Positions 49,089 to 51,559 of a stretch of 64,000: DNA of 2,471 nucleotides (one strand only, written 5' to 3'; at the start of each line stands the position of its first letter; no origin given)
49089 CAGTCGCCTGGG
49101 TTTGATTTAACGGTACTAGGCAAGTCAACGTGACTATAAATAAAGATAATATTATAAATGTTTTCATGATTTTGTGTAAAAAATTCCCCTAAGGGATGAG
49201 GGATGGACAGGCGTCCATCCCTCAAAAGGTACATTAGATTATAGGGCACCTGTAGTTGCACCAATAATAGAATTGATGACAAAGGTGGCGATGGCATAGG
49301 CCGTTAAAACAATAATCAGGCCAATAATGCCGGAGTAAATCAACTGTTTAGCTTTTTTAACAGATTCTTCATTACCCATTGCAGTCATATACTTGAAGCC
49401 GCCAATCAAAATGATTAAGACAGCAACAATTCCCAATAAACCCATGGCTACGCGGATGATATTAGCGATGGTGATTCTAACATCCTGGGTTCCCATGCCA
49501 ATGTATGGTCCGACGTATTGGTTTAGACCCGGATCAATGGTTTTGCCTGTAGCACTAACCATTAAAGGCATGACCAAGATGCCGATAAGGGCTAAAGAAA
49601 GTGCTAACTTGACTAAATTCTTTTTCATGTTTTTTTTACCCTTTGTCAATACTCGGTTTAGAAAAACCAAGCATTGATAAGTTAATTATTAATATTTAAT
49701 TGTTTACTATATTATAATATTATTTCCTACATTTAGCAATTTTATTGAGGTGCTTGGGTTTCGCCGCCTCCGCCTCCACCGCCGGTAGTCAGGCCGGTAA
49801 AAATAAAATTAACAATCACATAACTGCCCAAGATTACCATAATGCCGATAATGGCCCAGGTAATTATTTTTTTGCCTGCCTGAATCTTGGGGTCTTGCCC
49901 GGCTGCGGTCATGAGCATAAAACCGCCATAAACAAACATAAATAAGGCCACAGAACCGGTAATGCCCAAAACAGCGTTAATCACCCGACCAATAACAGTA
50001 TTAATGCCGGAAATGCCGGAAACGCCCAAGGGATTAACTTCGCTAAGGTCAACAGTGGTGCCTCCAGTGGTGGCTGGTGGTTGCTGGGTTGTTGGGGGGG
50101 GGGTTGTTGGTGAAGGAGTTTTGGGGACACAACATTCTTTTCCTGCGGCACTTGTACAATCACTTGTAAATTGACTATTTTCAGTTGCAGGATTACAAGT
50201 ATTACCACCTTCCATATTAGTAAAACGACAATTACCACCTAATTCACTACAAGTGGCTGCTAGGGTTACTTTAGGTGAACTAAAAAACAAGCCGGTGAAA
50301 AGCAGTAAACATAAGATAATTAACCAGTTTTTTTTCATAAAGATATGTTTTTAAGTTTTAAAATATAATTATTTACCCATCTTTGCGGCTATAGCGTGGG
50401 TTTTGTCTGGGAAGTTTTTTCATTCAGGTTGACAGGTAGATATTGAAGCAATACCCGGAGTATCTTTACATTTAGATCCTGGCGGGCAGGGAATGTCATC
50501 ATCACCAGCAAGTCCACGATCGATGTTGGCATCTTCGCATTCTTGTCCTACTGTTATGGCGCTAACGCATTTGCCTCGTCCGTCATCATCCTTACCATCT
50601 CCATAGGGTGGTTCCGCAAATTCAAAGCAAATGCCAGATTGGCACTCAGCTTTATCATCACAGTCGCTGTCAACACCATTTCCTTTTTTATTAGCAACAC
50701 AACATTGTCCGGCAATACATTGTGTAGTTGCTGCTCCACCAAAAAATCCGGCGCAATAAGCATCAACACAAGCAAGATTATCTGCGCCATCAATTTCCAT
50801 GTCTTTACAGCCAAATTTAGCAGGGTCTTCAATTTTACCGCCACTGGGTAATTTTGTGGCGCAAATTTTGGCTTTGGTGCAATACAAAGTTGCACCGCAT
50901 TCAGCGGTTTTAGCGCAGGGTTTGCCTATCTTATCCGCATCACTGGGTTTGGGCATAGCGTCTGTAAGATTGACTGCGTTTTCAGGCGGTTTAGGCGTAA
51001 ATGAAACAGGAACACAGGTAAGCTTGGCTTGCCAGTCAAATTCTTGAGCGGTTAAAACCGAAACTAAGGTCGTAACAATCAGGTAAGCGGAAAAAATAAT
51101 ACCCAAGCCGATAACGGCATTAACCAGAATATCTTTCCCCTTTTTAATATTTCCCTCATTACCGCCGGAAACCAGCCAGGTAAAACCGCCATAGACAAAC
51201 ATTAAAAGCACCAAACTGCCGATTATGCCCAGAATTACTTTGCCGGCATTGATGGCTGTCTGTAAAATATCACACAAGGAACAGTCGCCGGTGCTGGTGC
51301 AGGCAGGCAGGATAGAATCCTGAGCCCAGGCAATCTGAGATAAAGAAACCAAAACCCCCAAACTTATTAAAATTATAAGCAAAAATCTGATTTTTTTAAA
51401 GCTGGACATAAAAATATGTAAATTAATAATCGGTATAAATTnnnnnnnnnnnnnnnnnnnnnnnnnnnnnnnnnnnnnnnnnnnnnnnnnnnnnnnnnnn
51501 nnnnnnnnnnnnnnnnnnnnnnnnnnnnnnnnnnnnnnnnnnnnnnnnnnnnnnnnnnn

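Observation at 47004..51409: Eight tandem paralogous pilin-like two-TM secreted proteins with hypervariable ectodomains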

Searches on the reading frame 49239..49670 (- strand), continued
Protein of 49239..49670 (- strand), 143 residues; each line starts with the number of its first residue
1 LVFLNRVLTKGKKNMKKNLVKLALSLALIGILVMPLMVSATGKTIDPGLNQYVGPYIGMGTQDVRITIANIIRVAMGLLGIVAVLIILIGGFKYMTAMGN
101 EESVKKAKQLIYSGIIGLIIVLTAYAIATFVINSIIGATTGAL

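Call 67: search_protein_families(library=pfam, proteins=[L003:6617-7858:+, L003:7891-8919:+, L003:8976-9821:+, L004:6923-8293:+, L004:8448-9761:+, L007:8614-9651:+, L006:9197-9568:+], max_evalue=0.1)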
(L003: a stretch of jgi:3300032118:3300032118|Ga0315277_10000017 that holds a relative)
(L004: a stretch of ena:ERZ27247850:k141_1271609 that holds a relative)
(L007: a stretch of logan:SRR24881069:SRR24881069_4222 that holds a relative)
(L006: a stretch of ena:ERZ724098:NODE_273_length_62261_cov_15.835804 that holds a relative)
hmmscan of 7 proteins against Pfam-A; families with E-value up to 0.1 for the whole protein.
L003:6617-7858:+ (413 aa): 1 family
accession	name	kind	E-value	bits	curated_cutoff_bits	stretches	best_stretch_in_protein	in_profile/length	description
PF18895.5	T4SS_pilin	-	1.2e-09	38.6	26.6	1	127-184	7-64/71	Type IV secretion system pilin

L003:7891-8919:+ (342 aa): 2 families
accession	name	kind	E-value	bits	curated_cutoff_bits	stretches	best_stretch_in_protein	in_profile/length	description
PF18895.5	T4SS_pilin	-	1.3e-07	32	26.6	1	150-216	5-71/71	Type IV secretion system pilin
PF04956.18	TrbC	-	0.025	15.2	27.9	0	152-215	39-97/98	TrbC/VIRB2 pilin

L003:8976-9821:+ (281 aa): 1 family
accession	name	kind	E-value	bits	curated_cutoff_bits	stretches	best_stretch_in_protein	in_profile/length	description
PF18895.5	T4SS_pilin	-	1.3e-08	35.2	26.6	1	106-165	4-62/71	Type IV secretion system pilin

L004:6923-8293:+ (456 aa): 3 families
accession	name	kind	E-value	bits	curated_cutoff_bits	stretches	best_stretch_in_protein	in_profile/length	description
PF18895.5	T4SS_pilin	-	1.9e-08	34.7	26.6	1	183-248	7-71/71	Type IV secretion system pilin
PF04956.18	TrbC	-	0.0029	18.2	27.9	1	177-247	34-97/98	TrbC/VIRB2 pilin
PF05987.18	DUF898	-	0.096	12.2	28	0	166-248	162-245/336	Bacterial protein of unknown function (DUF898)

L004:8448-9761:+ (437 aa): 1 family
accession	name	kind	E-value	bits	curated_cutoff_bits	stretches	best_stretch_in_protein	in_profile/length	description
PF18895.5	T4SS_pilin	-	2.6e-13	50.3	26.6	1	121-190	3-71/71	Type IV secretion system pilin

L007:8614-9651:+ (345 aa): 3 families
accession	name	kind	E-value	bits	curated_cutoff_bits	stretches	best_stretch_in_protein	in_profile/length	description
PF18895.5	T4SS_pilin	-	3.2e-07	30.8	26.6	1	273-335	7-68/71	Type IV secretion system pilin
PF05014.21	Nuc_deoxyrib_tr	-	0.032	14.8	28.8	1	179-262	9-89/117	Nucleoside 2-deoxyribosyltransferase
PF04290.18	DctQ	-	0.052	13.9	28.3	1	271-339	57-124/132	Tripartite ATP-independent periplasmic transporters, DctQ component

L006:9197-9568:+ (123 aa): 2 families
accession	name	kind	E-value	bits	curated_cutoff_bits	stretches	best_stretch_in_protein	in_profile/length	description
PF18895.5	T4SS_pilin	-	0.0013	19.2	26.6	1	61-118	15-71/71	Type IV secretion system pilin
PF19607.4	DUF6112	-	0.0014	18.9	25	1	42-121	4-84/88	Family of unknown function (DUF6112)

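Call 81: search_protein_representatives(alignment_id=A2)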
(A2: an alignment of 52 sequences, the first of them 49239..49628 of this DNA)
Query: 52 sequences, 135 profile positions. Proteins with E-value up to 0.001 (for the whole library): 85295; up to 1e-10: 31134; up to 1e-30: 710. The best 150 are listed.
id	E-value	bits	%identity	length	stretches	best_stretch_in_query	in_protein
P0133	6.1e-79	278.7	-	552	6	5-120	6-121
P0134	6.6e-76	268.9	-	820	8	48-119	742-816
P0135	1.4e-69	248.5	-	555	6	6-116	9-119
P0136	2.7e-61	221.6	-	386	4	8-120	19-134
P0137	1.3e-60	219.4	-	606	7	50-109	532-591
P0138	6.4e-60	217.2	-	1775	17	51-120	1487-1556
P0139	7.0e-57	207.3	-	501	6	46-119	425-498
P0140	1.3e-56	206.5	-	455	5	7-120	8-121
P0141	1.1e-55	203.4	-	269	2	14-133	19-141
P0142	1.6e-55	202.9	-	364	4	6-126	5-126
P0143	3.9e-55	201.7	-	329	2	40-130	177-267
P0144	5.4e-52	191.5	-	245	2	7-128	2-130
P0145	6.7e-52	191.2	-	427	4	51-119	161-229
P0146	8.2e-52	190.9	-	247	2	11-128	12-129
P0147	2.3e-51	189.5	-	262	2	7-131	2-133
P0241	6.7e-37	142.7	-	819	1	2-129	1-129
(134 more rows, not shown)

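Call 86: find_related_loci(query=A2, collection=viral_contigs, flank=10000)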
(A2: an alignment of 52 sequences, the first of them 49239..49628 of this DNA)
Query A2 (129 aa) in viral_contigs; peptide patterns used: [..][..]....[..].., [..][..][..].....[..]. (x = any residue, [..] = any of these).
20 stretches matched a pattern, but none encodes a relative of the query by tblastn (E <= 1e-3).

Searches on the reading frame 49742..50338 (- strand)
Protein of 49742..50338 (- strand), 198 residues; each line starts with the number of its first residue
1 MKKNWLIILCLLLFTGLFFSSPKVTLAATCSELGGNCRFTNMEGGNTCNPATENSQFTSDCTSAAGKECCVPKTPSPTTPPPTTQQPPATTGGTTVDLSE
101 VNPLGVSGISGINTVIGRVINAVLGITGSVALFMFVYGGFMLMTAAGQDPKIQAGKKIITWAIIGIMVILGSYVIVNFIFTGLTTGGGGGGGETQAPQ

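Call 3: search_protein_families(library=pfam, proteins=[window:49742-50338:-], max_evalue=1)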
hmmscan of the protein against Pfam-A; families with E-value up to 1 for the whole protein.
window:49742-50338:- (198 aa): 1 family
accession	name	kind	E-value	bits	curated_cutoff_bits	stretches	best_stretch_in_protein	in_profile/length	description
PF18895.5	T4SS_pilin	-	2.8e-09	37.4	26.6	1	111-179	4-71/71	Type IV secretion system pilin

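Call 4: search_protein_families(library=ncbifam, proteins=[window:49742-50338:-], max_evalue=1)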
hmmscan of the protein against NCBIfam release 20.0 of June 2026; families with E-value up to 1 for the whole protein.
window:49742-50338:- (198 aa): 3 families
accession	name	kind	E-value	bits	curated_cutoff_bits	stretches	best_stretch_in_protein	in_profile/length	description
NF045849.1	ICE_MMCAP2_0565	equivalog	2.6e-06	27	40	1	112-180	9-77/80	Mbov_0395 family pilin-like conjugal transfer protein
TIGR03144.1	cytochr_II_ccsB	equivalog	0.12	12.1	187.6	1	153-184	218-249/252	c-type cytochrome biogenesis protein CcsB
NF038216.1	ABZJ_00895_fam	subfamily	0.44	10.4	33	1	121-181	65-125/134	ABZJ_00895 family protein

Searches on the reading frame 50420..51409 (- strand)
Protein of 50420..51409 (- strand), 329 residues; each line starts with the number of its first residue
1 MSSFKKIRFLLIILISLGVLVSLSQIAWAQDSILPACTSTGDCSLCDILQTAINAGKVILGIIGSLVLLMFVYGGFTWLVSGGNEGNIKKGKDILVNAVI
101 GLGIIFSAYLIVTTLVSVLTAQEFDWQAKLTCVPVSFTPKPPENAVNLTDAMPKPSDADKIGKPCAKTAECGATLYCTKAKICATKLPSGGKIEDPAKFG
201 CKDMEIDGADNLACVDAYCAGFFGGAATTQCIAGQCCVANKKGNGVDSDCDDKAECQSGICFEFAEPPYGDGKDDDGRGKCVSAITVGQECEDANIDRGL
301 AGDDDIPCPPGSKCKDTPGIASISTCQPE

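Call 3: search_protein_families(library=pfam, proteins=[window:50420-51409:-], max_evalue=1)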
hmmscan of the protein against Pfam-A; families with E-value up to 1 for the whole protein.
window:50420-51409:- (329 aa): 2 families
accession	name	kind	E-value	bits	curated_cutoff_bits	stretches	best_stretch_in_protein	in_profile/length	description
PF18895.5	T4SS_pilin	-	5.9e-10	39.5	26.6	1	49-115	5-71/71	Type IV secretion system pilin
PF04956.18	TrbC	-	0.019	15.6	27.9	1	3-115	4-98/98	TrbC/VIRB2 pilin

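Call 4: search_protein_families(library=ncbifam, proteins=[window:50420-51409:-], max_evalue=1)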
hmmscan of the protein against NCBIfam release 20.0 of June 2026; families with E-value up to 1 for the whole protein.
window:50420-51409:- (329 aa): 1 family
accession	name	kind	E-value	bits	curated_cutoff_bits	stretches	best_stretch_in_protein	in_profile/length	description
NF045534.1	small_EYxxD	equivalog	0.98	9.2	29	0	58-73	11-26/37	EYxxD motif small membrane protein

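Call 18: find_encoding_contigs(protein=window:50420-51409:-, flank=10000, max_places=6)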
Protein window:50420-51409:- (329 aa): no gene with exactly this product is on record in the collection.

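Call 20: find_homologous_proteins(query=window:50420-51409:-, max_evalue=0.001)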
Query window:50420-51409:- (329 aa): 12 proteins with E <= 0.001 among 1875 candidates.
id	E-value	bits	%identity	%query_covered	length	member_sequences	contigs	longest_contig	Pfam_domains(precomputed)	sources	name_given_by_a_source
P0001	4.4e-219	745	100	100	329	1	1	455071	PF18895.6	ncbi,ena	-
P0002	6.5e-79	284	56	89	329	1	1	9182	PF18895.6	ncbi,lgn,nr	ncbi:MAG: pilin [Candidatus Parcubacteria bacterium]|nr:pilin [Candidatus Parcubacteria bacterium]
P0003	5.3e-48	182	38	95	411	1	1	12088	PF18895.6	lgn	-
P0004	6.7e-48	182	49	57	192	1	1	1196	PF18895.6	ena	-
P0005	7.5e-16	76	51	26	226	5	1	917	PF18895.6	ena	-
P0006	1.8e-15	75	48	30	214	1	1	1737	PF18895.6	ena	-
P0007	2.0e-12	65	48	26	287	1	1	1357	PF18895.6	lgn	-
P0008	1.5e-11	62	60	20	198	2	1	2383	PF18895.6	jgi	jgi:hypothetical protein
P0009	8.9e-11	60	51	21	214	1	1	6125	PF18895.6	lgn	-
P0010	5.4e-8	51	47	26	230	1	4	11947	PF18895.6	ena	-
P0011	1.7e-6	46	33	38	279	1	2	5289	PF18895.6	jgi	-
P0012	4.5e-6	44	33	27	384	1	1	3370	PF18895.6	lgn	-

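Call 23: find_encoding_contigs(protein=P0001, flank=10000, max_places=4)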
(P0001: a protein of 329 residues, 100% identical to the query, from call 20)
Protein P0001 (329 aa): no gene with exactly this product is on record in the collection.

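Call 26: find_encoding_contigs(protein=P0003, flank=10000, max_places=4)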
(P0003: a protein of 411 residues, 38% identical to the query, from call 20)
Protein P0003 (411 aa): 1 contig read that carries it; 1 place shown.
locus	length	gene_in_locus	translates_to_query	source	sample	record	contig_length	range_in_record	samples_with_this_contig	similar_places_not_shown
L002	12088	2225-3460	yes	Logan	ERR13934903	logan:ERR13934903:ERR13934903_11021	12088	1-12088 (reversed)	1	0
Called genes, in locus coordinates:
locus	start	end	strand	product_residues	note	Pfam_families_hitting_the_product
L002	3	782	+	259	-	?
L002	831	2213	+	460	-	PF01547:SBP_bac_1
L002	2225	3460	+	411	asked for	PF18895:T4SS_pilin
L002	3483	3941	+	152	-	PF18895:T4SS_pilin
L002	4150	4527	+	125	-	PF18895:T4SS_pilin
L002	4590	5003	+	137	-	PF18895:T4SS_pilin (weak)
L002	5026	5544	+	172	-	PF18895:T4SS_pilin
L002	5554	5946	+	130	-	PF18895:T4SS_pilin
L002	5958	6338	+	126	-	PF18895:T4SS_pilin (weak)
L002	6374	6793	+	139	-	PF18895:T4SS_pilin (weak)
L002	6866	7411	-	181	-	-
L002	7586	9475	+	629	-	PF09852:DUF2079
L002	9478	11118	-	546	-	PF13231:PMT_2 (weak)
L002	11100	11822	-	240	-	PF00535:Glycos_transf_2, PF13641:Glyco_tranf_2_3 (weak)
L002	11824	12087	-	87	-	?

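Call 36: list_cluster_members(proteins=[P0001, P0013])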
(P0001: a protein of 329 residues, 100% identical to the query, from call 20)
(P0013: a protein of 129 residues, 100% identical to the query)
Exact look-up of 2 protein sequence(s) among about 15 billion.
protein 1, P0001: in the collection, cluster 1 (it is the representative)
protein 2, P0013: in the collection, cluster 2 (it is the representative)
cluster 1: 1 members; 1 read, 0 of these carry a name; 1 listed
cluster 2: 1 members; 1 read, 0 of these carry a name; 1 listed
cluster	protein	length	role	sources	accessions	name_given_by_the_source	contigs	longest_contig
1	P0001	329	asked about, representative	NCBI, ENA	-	-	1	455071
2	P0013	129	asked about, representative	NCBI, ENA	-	-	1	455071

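Call 67: search_protein_families(library=pfam, proteins=[L002:2225-3460:+], max_evalue=0.1)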
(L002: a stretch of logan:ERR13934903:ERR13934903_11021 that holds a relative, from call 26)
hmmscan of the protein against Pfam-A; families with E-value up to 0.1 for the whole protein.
L002:2225-3460:+ (411 aa): 2 families
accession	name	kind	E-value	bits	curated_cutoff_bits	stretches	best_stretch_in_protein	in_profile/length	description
PF18895.5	T4SS_pilin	-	1.7e-07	31.6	26.6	1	49-112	5-68/71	Type IV secretion system pilin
PF04956.18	TrbC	-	0.003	18.2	27.9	1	1-108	1-91/98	TrbC/VIRB2 pilin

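Call 68: find_encoding_contigs(protein=P0010, flank=10000, max_places=2)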
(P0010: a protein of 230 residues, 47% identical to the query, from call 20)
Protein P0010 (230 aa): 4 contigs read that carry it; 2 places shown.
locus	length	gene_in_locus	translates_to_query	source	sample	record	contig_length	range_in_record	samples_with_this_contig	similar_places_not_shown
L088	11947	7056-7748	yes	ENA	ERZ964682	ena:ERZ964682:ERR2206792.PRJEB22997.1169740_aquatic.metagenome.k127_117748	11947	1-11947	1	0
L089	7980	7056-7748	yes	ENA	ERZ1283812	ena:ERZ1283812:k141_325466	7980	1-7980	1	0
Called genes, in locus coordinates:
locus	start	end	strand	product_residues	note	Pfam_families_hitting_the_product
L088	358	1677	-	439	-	PF05697:Trigger_N, PF00254:FKBP_C (weak), PF05698:Trigger_C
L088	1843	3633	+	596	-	PF07963:N_methyl (weak), PF13620:CarboxypepD_reg (weak), PF13715:CarbopepD_reg_2 (faint)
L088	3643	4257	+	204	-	PF07963:N_methyl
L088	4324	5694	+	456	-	-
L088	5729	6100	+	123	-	PF05635:23S_rRNA_IVP, PF22296:bAvd (weak)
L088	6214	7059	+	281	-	PF00483:NTP_transferase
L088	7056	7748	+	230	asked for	PF18895:T4SS_pilin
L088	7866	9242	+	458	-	PF01547:SBP_bac_1, PF13416:SBP_bac_8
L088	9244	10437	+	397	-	PF18895:T4SS_pilin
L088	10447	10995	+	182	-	-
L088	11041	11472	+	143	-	PF18895:T4SS_pilin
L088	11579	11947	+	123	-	?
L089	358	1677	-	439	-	PF05697:Trigger_N, PF00254:FKBP_C (weak), PF05698:Trigger_C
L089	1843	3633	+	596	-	PF07963:N_methyl (weak), PF13620:CarboxypepD_reg (weak), PF13715:CarbopepD_reg_2 (faint)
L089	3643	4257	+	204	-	PF07963:N_methyl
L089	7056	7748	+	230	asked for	PF18895:T4SS_pilin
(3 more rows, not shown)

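Call 69: find_encoding_contigs(protein=P0009, flank=10000, max_places=2)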
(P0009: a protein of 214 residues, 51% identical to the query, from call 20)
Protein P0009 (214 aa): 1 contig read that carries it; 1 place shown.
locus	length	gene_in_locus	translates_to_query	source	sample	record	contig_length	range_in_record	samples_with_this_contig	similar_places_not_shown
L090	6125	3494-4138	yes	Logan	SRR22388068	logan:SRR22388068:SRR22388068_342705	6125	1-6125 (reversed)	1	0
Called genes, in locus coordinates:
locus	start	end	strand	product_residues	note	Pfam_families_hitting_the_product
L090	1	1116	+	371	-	?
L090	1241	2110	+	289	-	PF00483:NTP_transferase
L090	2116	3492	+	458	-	PF01547:SBP_bac_1, PF13416:SBP_bac_8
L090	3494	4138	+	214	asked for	PF18895:T4SS_pilin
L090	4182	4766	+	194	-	PF18895:T4SS_pilin (weak)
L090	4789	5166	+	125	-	PF18895:T4SS_pilin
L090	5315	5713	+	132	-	PF18895:T4SS_pilin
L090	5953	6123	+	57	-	?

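Call 80: predict_structure(alignment_id=A3)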
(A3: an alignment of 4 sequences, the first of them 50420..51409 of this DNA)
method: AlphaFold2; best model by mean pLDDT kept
length: 329 residues; sequences in the alignment: 4
mean_pLDDT: 47.3   pTM: 0.26
mean pLDDT of the five models: 47.3, 46.2, 45.2, 43.1, 43.0
residues with pLDDT >= 90: 0; 70-90: 38; 50-70: 97; < 50: 194
segments of 3 or more residues with pLDDT < 50: 1-4, 23-43, 123-155, 186-312, 318-322, 327-329
pLDDT, mean of each block of 10 residues (from residue 1): 50 63 46 39 51 64 72 71 69 75 72 61 44 34 32 47 63 59 46 27 28 31 26 23 34 44 35 39 44 33 39 49 49
secondary structure, 60 per line:
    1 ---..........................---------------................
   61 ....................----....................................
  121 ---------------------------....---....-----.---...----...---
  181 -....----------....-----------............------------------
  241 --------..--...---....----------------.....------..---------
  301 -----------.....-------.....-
elements in order: H4-29 H45-80 H85-120 H148-151 H155-158 E175-177 E182-185 H196-199 H211-222 E259-262 E279-283 E312-316 E324-328
